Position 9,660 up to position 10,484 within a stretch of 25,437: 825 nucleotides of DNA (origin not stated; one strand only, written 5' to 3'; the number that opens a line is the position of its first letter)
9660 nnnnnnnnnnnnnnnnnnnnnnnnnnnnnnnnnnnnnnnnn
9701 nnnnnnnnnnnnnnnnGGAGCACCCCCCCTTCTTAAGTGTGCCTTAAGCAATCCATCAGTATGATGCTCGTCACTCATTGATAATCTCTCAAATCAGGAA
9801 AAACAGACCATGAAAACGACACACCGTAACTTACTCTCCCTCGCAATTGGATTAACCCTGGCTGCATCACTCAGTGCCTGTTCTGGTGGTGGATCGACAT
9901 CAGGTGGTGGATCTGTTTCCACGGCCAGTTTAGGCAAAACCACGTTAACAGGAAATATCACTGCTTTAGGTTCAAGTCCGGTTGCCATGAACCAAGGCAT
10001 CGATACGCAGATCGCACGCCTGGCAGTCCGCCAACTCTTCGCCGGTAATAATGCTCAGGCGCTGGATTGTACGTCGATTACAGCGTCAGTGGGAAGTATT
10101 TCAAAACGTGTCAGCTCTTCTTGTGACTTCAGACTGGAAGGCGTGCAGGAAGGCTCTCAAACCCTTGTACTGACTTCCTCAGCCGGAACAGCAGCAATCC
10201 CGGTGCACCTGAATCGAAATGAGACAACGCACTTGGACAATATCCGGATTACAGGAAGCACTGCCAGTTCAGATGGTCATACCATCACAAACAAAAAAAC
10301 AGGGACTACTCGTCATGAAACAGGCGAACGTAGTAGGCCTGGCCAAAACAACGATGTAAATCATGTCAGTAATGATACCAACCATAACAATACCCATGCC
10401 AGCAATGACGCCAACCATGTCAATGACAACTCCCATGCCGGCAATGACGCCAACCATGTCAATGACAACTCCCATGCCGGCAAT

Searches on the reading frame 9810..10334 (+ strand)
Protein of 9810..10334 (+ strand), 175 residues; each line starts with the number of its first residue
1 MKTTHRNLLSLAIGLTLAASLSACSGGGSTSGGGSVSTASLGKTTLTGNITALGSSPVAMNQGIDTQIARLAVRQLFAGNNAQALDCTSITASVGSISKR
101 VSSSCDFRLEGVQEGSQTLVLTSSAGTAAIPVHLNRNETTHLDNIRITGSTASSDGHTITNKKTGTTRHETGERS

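Call 26: find_related_loci(query=A2, collection=genome_contigs, flank=8000)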
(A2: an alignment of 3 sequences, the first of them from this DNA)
Query A2 (175 aa) in genome_contigs; peptide patterns used: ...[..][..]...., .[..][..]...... (x = any residue, [..] = any of these).
104 stretches matched a pattern; 1 encode a relative of the query (tblastn E <= 1e-3); 1 distinct loci.
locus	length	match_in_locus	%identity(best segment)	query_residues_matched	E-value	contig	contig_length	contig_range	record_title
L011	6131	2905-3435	54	1-175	5e-41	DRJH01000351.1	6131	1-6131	MAG TPA_asm: Gammaproteobacteria bacterium isolate HyVt-412 HyVt-412_k95_6107, whole genome shotgun sequence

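Call 29: search_protein_representatives(alignment_id=A2)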
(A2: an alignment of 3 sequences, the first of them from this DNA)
Query: 3 sequences, 177 profile positions. Proteins with E-value up to 0.001 (for the whole library): 23; up to 1e-10: 1; up to 1e-30: 1. The best 23 are listed.
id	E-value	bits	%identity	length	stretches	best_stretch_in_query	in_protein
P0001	3.3e-95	333.0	-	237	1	1-177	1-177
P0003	4.2e-10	55.8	-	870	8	91-169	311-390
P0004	9.7e-09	51.4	-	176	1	13-160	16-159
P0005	1.3e-08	50.9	-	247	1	8-163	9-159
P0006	1.5e-08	50.8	-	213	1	15-167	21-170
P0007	2.2e-08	50.2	-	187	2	92-169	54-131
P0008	6.7e-08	48.6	-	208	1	7-170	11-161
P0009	3.2e-07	46.4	-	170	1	1-165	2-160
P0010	8.1e-07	45.1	-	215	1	2-143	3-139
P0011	2.2e-06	43.7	-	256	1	15-172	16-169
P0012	2.4e-06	43.6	-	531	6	94-168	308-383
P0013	2.4e-06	43.6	-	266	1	12-161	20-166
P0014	1.4e-05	41.0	-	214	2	92-174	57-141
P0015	2.3e-05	40.4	-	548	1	13-136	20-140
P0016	2.8e-05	40.1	-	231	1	12-168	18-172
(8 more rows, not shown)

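Call 33: find_related_loci(query=A2, collection=metagenome_contigs, flank=6000)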
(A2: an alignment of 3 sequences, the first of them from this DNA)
Query A2 (175 aa) in metagenome_contigs; peptide patterns used: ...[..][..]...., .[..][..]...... (x = any residue, [..] = any of these).
168 stretches matched a pattern; 2 encode a relative of the query (tblastn E <= 1e-3); 2 distinct loci.
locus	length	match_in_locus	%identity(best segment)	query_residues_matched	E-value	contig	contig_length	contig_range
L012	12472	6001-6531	54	1-175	2e-40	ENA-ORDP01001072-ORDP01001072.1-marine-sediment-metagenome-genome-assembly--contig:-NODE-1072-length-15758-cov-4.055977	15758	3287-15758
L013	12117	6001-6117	43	1-40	1e-5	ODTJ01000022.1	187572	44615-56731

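Call 60: find_encoding_contigs(protein=P0014, flank=6000, max_places=3)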
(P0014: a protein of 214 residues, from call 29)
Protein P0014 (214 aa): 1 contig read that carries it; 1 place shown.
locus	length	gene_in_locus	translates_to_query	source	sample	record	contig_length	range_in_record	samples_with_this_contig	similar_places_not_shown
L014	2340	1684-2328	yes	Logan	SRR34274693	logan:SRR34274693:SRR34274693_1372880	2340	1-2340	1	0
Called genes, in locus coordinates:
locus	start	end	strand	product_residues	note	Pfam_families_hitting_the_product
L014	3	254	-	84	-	?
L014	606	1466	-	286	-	PF20112:DUF6502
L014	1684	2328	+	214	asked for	PF13620:CarboxypepD_reg, PF13715:CarbopepD_reg_2 (weak)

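Call 61: find_encoding_contigs(protein=P0005, flank=6000, max_places=3)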
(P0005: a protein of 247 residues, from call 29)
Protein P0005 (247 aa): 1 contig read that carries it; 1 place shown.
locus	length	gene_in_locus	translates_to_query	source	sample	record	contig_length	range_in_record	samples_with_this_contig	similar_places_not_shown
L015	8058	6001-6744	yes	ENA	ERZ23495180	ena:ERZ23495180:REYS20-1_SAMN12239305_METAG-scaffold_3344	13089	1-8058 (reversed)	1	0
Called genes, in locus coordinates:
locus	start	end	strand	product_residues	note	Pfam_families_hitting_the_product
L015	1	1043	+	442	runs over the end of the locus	PF02321:OEP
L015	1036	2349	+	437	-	PF25919:BSH_CusB, PF25973:BSH_CzcB, PF25869:3HB_CusB (weak), PF25944:Beta-barrel_RND, PF25954:Beta-barrel_RND_2, PF25975:CzcB_C, PF25989:YknX_C (weak)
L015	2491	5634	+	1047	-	PF00873:ACR_tran, PF03176:MMPL (faint)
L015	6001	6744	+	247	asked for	PF13620:CarboxypepD_reg, PF13715:CarbopepD_reg_2 (weak)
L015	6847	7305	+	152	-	-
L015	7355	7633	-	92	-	PF13237:Fer4_10 (weak), PF12837:Fer4_6 (weak), PF14697:Fer4_21, PF00037:Fer4 (weak), PF12797:Fer4_2 (weak), PF12838:Fer4_7, PF13187:Fer4_9, PF00037:Fer4 (weak), +4 more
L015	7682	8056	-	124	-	?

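Call 62: find_encoding_contigs(protein=P0006, flank=6000, max_places=3)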
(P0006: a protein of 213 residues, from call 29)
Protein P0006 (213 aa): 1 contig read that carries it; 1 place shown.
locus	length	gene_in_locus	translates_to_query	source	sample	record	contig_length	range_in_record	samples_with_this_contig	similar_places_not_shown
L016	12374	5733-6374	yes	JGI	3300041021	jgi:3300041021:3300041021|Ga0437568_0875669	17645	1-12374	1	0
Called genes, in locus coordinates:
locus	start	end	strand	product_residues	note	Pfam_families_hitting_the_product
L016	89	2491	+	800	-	PF04945:YHS, PF19335:HMBD, PF00122:E1-E2_ATPase, PF00702:Hydrolase, PF08282:Hydrolase_3 (faint), PF12710:HAD (faint)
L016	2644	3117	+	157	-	-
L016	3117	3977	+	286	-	PF04116:FA_hydroxylase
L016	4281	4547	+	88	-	PF09851:SHOCT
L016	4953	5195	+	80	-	-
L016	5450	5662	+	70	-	-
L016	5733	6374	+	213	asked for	PF13620:CarboxypepD_reg, PF13715:CarbopepD_reg_2 (weak), PF17210:SdrD_B (weak)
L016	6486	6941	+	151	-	-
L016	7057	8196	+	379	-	PF13185:GAF_2 (weak), PF13487:HD_5, PF01966:HD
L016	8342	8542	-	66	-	PF13442:Cytochrome_CBB3 (weak)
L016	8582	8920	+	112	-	-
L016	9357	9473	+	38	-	-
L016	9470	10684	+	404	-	PF07396:Porin_O_P (weak)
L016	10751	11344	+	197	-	-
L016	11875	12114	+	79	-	-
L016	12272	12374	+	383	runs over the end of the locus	PF02518:HATPase_c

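Call 63: find_encoding_contigs(protein=P0004, flank=6000, max_places=3)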
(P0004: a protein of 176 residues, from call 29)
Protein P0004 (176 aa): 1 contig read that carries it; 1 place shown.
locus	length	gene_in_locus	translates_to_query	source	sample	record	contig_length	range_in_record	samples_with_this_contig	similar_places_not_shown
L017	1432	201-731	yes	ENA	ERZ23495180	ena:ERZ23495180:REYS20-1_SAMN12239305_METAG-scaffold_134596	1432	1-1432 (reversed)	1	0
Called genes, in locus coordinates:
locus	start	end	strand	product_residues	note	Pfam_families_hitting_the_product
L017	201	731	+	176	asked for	PF13620:CarboxypepD_reg, PF13715:CarbopepD_reg_2 (weak)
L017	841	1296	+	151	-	-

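Call 64: find_encoding_contigs(protein=P0009, flank=6000, max_places=3)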
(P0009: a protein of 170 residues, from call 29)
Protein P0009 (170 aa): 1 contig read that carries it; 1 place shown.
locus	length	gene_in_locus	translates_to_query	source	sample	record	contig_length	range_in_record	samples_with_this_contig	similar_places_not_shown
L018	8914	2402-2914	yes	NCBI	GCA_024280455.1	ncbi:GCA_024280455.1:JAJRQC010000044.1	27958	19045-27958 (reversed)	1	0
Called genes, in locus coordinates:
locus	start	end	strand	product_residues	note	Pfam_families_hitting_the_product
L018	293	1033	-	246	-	PF05231:MASE1 (weak), PF13493:DUF4118, PF00512:HisKA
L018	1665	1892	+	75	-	-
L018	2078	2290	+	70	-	-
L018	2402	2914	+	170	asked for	PF13620:CarboxypepD_reg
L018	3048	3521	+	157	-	-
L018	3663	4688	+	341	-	PF00515:TPR_1 (faint), PF07719:TPR_2 (faint), PF13174:TPR_6 (faint), PF13181:TPR_8 (faint), PF13424:TPR_12 (faint), PF13428:TPR_14 (faint), PF13432:TPR_16, PF23914:TPR_CcmH_CycH, +4 more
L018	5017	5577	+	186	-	PF04542:Sigma70_r2, PF08281:Sigma70_r4_2, PF04545:Sigma70_r4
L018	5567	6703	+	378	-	PF13432:TPR_16 (weak), PF23914:TPR_CcmH_CycH (faint), PF00515:TPR_1 (faint), PF07719:TPR_2 (faint), PF13174:TPR_6 (faint), PF13181:TPR_8 (faint), PF14559:TPR_19, PF13432:TPR_16 (weak), +2 more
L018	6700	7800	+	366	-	-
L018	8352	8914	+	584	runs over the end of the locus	PF00989:PAS, PF08448:PAS_4 (faint), PF13188:PAS_8 (weak), PF13426:PAS_9, PF00512:HisKA, PF02518:HATPase_c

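Call 65: find_encoding_contigs(protein=P0013, flank=6000, max_places=3)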
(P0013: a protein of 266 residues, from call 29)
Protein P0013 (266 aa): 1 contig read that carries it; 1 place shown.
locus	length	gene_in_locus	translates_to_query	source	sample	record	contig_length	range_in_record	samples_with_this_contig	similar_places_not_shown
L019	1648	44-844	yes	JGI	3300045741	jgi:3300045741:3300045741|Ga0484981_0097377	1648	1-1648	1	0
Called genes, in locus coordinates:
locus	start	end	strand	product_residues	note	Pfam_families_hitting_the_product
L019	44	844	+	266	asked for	PF13620:CarboxypepD_reg, PF13715:CarbopepD_reg_2 (weak)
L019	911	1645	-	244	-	-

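Call 66: find_encoding_contigs(protein=P0016, flank=6000, max_places=3)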
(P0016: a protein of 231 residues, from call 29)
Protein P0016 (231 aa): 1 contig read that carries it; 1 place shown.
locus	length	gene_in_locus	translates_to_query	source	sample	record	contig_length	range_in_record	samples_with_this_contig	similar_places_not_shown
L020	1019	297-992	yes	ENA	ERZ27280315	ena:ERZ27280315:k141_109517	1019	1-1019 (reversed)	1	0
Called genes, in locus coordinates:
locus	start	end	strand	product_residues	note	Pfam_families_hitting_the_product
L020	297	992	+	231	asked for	PF13620:CarboxypepD_reg, PF13715:CarbopepD_reg_2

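Call 69: search_protein_families(library=pfam, proteins=[L015:6847-7305:+, L016:5450-5662:+], max_evalue=0.01)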
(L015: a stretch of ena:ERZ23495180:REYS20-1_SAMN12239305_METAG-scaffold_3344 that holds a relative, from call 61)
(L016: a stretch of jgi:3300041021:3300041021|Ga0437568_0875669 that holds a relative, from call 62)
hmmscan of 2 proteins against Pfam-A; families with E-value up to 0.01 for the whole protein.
L015:6847-7305:+ (152 aa): 1 family
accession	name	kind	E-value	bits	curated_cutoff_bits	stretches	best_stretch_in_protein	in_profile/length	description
PF25077.1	DUF7800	-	0.00047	20.7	27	1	28-73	21-65/89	Domain of unknown function (DUF7800)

L016:5450-5662:+ (70 aa): 0 families
